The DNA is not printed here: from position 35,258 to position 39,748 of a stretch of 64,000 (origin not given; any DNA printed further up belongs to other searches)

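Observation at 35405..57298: An unassigned TIM-barrel-like catalytic module in three (possibly four) paralogous copies, carried by giant T9SS cargo proteins beside two GH78 rhamnosidases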

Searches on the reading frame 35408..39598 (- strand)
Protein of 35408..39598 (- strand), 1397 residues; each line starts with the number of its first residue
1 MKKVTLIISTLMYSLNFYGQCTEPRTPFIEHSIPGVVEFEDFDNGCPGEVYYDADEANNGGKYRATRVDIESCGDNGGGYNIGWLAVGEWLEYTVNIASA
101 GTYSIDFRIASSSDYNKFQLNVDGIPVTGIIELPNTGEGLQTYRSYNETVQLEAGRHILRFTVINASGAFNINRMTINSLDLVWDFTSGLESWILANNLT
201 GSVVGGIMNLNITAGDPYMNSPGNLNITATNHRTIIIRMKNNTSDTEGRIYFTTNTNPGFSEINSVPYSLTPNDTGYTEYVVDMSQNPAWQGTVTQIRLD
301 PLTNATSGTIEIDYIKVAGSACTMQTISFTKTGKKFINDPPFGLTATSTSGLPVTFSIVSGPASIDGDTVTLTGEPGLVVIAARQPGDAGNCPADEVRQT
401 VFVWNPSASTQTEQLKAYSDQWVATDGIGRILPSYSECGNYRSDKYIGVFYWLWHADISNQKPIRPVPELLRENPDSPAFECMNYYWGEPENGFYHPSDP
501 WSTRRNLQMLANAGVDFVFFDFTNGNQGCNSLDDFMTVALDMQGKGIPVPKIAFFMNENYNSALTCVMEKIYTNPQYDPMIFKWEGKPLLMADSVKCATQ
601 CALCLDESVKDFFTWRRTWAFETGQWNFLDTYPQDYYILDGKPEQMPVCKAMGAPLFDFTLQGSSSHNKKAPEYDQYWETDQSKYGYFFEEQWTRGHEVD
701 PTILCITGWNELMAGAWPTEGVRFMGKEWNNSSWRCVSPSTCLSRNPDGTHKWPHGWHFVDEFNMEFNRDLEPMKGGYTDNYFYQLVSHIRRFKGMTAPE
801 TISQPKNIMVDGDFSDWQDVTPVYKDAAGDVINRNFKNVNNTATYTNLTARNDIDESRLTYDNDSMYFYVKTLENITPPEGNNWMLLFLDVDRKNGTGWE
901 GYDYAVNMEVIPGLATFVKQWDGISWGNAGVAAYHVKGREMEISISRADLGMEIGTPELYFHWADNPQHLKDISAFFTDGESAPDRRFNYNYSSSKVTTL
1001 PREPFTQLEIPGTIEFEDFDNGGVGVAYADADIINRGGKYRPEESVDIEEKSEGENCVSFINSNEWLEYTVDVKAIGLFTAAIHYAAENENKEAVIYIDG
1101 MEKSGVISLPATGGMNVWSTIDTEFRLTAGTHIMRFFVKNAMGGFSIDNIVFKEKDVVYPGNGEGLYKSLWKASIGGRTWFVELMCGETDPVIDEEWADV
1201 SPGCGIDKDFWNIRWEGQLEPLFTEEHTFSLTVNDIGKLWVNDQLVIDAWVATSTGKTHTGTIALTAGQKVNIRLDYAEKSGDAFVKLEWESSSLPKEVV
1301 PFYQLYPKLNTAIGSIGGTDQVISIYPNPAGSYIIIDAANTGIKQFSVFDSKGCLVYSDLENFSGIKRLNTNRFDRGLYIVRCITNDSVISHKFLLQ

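Call 4: search_protein_families(library=pfam, proteins=[window:35408-39598:-], max_evalue=0.01)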
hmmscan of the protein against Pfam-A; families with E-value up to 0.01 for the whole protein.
window:35408-39598:- (1397 aa): 6 families
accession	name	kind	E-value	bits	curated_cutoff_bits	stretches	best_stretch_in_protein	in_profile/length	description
PF03422.21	CBM_6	-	2.4e-32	112.3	28.9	2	66-178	9-124/125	Carbohydrate binding module (family 6)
PF18099.7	CBM_35_2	-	1.8e-22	80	23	2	65-172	2-107/112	Carbohydrate binding module (family 35)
PF07691.17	PA14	-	3e-19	69.7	24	1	1177-1300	11-143/147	PA14 domain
PF18962.6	Por_Secre_tail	-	5.2e-09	36.7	27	1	1325-1394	1-73/75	Secretion system C-terminal sorting domain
PF16990.11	CBM_35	-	2.4e-07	31.5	28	1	60-178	7-119/121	Carbohydrate binding module (family 35)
PF10528.15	GLEYA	-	0.00033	21.3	26.2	1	1216-1288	6-87/91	GLEYA domain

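Call 12: search_protein_families(library=ncbifam, proteins=[window:35408-39598:-], max_evalue=0.1)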
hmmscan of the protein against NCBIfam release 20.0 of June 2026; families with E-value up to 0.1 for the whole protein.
window:35408-39598:- (1397 aa): 5 families
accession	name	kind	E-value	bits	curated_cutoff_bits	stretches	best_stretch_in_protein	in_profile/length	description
TIGR04183.1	Por_Secre_tail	domain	3.4e-10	39.7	23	1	1325-1397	1-72/72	T9SS type A sorting domain-containing protein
NF038113.1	T9SSA_dep_M36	equivalog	7.4e-08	31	885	1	1320-1396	791-868/869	T9SS-dependent M36 family metallopeptidase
NF050177.1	TapA_OM_Porphy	equivalog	0.004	16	500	1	1312-1395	460-542/544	TapA/TapC family T9SS-dependent outer membrane protein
NF041776.1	xylosidase_Xyl3A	equivalog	0.0054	14.7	1250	1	1212-1288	490-566/846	xylan 1,4-beta-xylosidase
NF052634.1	Riean_0653_fam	subfamily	0.015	16.2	57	0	221-318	67-160/176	Riean_0653 family protein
